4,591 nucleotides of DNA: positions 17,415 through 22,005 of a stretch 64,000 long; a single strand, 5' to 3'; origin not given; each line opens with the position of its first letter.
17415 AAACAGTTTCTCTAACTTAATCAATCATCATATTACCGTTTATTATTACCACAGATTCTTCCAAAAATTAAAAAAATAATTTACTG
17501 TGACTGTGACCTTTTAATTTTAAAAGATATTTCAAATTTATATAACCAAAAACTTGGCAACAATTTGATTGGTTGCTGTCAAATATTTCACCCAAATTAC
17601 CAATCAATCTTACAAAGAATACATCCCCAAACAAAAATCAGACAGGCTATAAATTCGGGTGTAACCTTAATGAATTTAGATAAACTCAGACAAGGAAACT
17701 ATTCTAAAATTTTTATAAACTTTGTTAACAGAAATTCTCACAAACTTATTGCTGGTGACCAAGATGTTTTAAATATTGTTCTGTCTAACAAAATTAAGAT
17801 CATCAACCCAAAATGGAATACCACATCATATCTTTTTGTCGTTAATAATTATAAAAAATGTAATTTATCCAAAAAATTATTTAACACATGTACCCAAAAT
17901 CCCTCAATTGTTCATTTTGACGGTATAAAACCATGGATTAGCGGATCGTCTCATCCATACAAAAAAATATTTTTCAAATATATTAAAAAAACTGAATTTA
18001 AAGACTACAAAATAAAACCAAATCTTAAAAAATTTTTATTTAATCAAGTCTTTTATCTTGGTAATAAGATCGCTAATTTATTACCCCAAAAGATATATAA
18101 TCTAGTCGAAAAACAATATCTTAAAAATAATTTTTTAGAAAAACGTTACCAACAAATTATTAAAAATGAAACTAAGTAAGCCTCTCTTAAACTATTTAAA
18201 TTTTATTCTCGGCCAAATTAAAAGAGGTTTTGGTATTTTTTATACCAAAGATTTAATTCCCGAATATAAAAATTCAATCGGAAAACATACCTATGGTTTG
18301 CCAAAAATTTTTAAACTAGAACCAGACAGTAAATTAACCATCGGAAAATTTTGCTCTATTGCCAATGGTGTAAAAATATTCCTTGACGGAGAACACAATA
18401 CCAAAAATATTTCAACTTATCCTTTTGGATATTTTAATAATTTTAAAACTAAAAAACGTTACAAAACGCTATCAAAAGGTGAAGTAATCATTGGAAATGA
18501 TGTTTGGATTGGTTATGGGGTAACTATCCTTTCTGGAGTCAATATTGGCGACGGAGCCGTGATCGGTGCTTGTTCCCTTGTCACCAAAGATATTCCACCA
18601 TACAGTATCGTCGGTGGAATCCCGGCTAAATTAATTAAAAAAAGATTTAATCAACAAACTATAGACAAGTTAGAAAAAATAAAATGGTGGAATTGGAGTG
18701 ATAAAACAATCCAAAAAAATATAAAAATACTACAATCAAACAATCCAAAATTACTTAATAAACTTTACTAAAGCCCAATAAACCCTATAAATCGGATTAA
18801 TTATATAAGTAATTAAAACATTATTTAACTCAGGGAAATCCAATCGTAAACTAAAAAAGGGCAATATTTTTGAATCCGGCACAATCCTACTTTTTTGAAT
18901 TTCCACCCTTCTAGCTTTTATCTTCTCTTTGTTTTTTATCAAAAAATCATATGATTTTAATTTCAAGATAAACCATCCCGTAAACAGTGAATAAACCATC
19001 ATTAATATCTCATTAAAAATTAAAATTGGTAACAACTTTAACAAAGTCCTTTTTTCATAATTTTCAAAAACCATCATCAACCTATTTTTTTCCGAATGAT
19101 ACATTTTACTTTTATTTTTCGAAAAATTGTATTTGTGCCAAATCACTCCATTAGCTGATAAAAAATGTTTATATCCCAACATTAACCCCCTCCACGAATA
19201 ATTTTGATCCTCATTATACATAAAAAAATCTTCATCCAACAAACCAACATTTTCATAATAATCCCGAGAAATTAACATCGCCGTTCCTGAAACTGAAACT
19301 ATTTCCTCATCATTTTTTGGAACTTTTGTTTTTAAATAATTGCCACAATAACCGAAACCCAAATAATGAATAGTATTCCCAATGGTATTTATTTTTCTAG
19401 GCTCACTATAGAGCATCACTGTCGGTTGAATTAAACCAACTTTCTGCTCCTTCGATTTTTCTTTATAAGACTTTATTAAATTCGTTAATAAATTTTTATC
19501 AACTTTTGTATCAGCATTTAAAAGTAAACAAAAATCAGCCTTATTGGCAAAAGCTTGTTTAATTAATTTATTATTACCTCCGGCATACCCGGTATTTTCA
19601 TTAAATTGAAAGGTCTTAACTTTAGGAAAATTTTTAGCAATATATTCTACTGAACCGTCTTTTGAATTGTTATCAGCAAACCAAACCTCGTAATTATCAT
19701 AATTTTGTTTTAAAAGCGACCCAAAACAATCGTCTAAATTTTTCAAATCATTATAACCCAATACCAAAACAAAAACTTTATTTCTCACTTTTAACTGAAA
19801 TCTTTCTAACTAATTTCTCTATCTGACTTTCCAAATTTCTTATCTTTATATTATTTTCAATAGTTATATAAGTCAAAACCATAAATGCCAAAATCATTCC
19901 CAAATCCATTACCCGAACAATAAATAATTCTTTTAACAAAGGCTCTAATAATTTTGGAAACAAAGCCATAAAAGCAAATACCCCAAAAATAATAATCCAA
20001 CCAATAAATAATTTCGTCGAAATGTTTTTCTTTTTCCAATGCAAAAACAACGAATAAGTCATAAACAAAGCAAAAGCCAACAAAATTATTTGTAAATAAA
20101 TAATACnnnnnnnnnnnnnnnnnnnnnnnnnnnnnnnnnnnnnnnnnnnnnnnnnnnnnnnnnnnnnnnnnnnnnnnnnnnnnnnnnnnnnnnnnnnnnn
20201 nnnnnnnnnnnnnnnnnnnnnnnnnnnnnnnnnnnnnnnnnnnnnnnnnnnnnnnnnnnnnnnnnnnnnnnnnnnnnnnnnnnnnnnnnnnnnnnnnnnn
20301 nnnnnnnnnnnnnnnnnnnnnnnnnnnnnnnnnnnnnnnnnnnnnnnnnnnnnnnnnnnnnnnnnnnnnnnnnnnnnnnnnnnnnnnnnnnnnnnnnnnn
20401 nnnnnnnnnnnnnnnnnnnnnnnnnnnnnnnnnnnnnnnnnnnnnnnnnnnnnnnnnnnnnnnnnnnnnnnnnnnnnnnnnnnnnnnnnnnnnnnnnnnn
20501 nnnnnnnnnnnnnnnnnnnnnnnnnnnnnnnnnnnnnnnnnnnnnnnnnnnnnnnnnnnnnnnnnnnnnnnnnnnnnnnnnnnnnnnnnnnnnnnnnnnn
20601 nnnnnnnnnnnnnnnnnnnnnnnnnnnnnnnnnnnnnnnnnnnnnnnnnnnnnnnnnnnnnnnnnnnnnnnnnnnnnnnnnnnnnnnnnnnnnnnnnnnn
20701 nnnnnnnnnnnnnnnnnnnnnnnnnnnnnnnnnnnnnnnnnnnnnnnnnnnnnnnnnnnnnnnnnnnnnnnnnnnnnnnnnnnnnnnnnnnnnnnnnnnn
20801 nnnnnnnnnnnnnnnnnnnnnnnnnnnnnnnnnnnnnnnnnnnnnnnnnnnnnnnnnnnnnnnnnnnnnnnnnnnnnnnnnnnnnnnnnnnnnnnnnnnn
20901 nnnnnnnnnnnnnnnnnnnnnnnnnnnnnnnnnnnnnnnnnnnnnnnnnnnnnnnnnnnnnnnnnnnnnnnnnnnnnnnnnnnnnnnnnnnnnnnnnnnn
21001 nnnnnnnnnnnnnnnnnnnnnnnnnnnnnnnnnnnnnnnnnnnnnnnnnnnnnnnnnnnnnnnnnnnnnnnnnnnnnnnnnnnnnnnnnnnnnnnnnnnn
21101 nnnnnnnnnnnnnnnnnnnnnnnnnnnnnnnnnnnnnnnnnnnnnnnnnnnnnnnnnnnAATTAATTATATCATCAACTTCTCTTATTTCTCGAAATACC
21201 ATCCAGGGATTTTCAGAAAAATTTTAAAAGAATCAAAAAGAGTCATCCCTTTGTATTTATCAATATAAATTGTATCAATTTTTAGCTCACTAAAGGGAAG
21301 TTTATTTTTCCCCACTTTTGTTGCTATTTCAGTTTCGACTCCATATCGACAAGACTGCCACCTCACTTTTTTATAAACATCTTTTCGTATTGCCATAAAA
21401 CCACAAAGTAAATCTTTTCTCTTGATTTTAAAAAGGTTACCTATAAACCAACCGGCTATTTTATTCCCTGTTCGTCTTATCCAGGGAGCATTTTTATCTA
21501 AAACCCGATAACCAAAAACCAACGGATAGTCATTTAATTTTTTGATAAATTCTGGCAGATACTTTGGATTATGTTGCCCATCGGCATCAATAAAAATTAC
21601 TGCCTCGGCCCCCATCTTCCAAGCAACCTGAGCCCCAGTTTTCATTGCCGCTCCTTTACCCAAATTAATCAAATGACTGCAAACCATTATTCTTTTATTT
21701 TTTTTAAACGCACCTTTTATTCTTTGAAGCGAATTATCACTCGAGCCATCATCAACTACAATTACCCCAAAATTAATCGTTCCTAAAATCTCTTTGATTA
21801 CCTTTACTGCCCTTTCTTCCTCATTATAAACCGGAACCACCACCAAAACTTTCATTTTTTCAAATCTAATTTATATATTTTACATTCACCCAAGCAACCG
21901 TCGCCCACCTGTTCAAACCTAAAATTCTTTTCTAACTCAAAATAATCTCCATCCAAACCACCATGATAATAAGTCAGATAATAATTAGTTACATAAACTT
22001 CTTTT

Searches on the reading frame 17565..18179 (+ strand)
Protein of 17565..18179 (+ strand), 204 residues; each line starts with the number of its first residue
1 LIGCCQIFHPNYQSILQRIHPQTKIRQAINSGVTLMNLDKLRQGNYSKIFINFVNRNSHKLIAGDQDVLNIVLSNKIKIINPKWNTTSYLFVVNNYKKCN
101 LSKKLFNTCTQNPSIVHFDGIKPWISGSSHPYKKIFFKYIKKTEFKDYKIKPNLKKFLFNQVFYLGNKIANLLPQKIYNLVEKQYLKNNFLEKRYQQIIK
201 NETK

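Call 50: search_protein_families(library=pfam, proteins=[window:17565-18179:+], max_evalue=0.001)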
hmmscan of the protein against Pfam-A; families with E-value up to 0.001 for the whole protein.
window:17565-18179:+ (204 aa): 1 family
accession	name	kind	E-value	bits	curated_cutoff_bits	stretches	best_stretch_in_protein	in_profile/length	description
PF01501.26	Glyco_transf_8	-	1.6e-19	70.9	24.3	1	26-124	155-249/253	Glycosyl transferase family 8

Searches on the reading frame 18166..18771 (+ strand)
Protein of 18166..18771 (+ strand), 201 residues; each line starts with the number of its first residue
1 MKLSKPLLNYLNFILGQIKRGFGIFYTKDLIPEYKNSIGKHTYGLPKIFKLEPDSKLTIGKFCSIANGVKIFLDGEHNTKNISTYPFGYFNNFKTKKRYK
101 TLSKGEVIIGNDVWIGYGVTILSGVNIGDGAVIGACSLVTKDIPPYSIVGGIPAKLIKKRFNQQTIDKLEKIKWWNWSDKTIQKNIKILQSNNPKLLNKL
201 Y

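Call 50: search_protein_families(library=pfam, proteins=[window:18166-18771:+], max_evalue=0.001)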
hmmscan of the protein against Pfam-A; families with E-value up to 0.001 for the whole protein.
window:18166-18771:+ (201 aa): 2 families
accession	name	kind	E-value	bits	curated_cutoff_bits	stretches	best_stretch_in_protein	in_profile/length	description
PF00132.30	Hexapep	-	4.7e-11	42.3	27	1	107-141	2-36/36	Bacterial transferase hexapeptide (six repeats)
PF14602.12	Hexapep_2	-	1.3e-05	25.2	27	1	107-140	2-33/34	Hexapeptide repeat of succinyl-transferase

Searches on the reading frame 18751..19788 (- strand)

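Call 50: search_protein_families(library=pfam, proteins=[window:18751-19788:-], max_evalue=0.001)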
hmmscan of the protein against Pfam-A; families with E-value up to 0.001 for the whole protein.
window:18751-19788:- (345 aa): 2 families
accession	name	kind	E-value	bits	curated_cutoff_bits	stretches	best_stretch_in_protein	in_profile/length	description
PF00535.33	Glycos_transf_2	-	1.6e-18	67.6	23.3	1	9-179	4-165/168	Glycosyl transferase family 2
PF13641.12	Glyco_tranf_2_3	-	3e-08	34.4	27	1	5-236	3-226/230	Glycosyltransferase like family 2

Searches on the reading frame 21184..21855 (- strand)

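Call 50: search_protein_families(library=pfam, proteins=[window:21184-21855:-], max_evalue=0.001)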
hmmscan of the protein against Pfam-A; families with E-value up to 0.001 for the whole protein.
window:21184-21855:- (223 aa): 2 families
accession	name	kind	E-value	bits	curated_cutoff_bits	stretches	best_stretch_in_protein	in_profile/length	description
PF00535.33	Glycos_transf_2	-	5.5e-24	85.4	23.3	1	5-164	2-167/168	Glycosyl transferase family 2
PF10111.15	Glyco_tranf_2_2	-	3.5e-06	27.2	27.3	1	5-98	2-97/276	Glycosyltransferase like family 2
